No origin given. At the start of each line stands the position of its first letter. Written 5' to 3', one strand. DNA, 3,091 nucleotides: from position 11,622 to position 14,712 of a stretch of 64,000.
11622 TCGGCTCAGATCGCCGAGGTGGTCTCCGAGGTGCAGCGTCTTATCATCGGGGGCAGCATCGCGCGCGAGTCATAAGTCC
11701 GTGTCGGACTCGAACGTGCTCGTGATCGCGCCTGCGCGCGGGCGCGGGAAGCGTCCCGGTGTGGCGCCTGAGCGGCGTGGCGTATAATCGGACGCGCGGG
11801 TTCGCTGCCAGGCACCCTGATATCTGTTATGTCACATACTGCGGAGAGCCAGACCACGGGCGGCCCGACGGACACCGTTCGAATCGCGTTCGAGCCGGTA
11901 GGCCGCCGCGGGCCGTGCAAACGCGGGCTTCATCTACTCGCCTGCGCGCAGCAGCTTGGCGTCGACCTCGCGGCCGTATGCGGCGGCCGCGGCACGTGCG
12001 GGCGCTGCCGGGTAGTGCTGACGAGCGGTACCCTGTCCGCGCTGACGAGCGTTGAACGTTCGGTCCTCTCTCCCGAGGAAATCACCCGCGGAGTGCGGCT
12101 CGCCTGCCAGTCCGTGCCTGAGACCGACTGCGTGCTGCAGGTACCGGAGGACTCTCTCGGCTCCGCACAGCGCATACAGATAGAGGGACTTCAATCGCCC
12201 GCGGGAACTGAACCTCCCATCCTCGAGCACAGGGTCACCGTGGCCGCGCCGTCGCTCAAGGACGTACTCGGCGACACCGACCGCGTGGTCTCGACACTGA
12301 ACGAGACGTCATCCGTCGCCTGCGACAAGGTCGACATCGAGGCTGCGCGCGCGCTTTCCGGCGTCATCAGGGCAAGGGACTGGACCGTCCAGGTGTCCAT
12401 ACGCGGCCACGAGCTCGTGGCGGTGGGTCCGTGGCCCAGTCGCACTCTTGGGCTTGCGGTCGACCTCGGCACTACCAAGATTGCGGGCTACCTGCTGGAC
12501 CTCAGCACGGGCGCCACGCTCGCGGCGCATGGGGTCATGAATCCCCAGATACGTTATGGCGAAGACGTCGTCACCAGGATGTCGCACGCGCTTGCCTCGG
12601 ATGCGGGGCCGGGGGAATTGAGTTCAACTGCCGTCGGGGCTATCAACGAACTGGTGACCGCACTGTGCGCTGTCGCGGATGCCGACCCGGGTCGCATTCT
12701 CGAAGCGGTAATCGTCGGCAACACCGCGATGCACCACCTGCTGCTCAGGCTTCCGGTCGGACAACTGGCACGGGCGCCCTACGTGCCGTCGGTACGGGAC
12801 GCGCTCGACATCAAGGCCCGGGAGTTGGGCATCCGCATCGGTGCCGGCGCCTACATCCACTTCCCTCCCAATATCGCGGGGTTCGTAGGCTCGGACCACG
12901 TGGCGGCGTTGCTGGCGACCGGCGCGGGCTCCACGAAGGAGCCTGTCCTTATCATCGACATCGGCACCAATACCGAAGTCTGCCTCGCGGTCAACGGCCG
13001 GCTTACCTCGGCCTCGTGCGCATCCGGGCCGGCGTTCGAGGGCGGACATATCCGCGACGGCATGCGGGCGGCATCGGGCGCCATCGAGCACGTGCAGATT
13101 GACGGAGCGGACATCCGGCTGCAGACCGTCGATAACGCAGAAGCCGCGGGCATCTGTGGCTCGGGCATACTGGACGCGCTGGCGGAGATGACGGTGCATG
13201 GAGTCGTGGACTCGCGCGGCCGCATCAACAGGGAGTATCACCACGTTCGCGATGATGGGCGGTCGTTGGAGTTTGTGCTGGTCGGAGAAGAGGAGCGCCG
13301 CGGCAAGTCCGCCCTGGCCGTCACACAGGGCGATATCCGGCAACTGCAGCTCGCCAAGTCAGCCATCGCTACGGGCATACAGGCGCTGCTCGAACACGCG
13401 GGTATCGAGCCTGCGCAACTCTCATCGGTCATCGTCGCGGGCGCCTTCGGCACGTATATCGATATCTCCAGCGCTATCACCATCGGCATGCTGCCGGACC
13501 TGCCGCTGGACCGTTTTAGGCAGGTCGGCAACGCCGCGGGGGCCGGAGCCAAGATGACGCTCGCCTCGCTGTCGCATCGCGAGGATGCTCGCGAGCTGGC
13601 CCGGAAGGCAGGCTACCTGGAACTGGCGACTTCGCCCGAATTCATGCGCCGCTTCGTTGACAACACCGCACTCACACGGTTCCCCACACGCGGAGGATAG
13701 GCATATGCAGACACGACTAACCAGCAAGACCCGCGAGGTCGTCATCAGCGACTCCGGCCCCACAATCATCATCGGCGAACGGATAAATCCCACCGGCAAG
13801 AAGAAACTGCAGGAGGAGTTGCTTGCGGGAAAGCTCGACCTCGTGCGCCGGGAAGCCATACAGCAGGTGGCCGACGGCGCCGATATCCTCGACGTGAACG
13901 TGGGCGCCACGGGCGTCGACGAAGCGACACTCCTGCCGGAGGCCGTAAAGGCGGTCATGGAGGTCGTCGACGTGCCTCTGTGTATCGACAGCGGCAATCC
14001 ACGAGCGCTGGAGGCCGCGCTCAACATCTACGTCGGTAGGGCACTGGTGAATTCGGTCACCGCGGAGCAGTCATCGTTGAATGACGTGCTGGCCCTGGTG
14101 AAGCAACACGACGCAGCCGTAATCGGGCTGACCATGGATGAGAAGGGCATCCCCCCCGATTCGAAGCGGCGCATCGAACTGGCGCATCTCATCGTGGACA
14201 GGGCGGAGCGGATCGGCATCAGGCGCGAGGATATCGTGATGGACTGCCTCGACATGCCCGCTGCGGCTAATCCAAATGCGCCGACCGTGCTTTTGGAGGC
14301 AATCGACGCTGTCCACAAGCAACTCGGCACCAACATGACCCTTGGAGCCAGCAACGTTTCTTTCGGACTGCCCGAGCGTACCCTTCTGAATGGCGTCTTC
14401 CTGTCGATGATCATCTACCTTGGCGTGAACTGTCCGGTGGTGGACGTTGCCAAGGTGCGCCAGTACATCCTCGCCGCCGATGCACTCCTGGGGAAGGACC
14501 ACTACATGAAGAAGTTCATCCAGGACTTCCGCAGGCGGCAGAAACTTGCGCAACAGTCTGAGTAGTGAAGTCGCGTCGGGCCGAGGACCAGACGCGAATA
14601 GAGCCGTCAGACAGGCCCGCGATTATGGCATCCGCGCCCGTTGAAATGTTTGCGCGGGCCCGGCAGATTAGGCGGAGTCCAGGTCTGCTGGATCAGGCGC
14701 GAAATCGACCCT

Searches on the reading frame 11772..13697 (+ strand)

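Call 44: search_protein_families(library=pfam, proteins=[window:11772-13697:+], max_evalue=0.0001)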
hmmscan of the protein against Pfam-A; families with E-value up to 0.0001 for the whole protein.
window:11772-13697:+ (642 aa): 4 families
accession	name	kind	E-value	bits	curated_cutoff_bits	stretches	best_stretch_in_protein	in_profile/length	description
PF14574.11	RACo_C_ter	-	4.8e-83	278.7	27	1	390-635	1-250/261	C-terminal domain of RACo the ASKHA domain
PF17651.6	Raco_middle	-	1.2e-50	171.8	26.8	1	226-384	1-159/163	RACo middle region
PF17650.6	RACo_linker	-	2.6e-09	37.2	26.2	1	147-220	9-81/86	RACo linker region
PF00111.32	Fer2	-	3e-08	33.9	21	1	44-116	7-76/77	2Fe-2S iron-sulfur cluster binding domain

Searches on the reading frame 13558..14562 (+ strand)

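Call 44: search_protein_families(library=pfam, proteins=[window:13558-14562:+], max_evalue=0.0001)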
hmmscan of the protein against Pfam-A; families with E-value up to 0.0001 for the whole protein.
window:13558-14562:+ (335 aa): 2 families
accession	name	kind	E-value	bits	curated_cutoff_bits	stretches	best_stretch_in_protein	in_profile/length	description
PF00809.28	Pterin_bind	-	7e-28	98.3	25.5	1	73-292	1-240/244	Pterin binding enzyme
PF03599.22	CdhD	-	8.8e-06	25.1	24.8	1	109-194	71-152/387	CO dehydrogenase/acetyl-CoA synthase delta subunit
